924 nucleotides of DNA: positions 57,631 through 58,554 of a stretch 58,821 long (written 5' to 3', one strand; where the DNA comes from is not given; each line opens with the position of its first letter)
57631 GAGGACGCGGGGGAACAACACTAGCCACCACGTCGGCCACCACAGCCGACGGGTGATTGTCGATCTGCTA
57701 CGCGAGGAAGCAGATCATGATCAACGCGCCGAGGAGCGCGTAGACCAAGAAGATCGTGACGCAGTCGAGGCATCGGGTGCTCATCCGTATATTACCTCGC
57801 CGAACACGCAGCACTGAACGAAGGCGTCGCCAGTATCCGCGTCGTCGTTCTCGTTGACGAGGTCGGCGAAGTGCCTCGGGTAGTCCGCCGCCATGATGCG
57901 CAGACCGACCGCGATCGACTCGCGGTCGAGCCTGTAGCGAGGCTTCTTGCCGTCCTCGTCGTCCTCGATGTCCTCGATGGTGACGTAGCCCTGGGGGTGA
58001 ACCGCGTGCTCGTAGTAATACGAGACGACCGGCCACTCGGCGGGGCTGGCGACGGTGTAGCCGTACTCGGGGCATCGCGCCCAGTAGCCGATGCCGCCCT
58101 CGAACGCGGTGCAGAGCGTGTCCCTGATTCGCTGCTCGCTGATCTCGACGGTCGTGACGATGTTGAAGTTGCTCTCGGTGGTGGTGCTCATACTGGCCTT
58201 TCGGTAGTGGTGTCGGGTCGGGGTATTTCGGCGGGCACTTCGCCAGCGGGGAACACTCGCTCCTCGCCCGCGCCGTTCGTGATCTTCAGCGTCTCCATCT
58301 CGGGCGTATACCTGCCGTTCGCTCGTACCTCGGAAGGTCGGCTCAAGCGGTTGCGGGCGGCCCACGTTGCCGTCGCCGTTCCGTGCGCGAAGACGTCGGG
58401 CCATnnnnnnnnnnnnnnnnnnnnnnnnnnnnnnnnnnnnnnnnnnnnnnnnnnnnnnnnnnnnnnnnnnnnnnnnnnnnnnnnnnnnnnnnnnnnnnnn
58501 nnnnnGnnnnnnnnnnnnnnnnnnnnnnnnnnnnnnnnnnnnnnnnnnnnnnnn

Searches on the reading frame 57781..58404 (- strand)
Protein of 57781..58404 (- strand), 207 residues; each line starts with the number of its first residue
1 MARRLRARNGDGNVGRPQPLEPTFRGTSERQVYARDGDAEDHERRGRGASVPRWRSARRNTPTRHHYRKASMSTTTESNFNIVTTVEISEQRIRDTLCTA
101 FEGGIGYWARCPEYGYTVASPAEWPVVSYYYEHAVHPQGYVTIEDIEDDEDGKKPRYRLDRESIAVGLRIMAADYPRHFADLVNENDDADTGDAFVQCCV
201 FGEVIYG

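Call 22: search_protein_families(library=phrogs, proteins=[window:57781-58404:-], max_evalue=0.01)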
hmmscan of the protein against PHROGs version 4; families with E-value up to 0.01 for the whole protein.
window:57781-58404:- (207 aa): 1 family
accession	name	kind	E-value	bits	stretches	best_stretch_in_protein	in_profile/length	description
phrog_2355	-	unknown function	6.9e-18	66.5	1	84-207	7-146/146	-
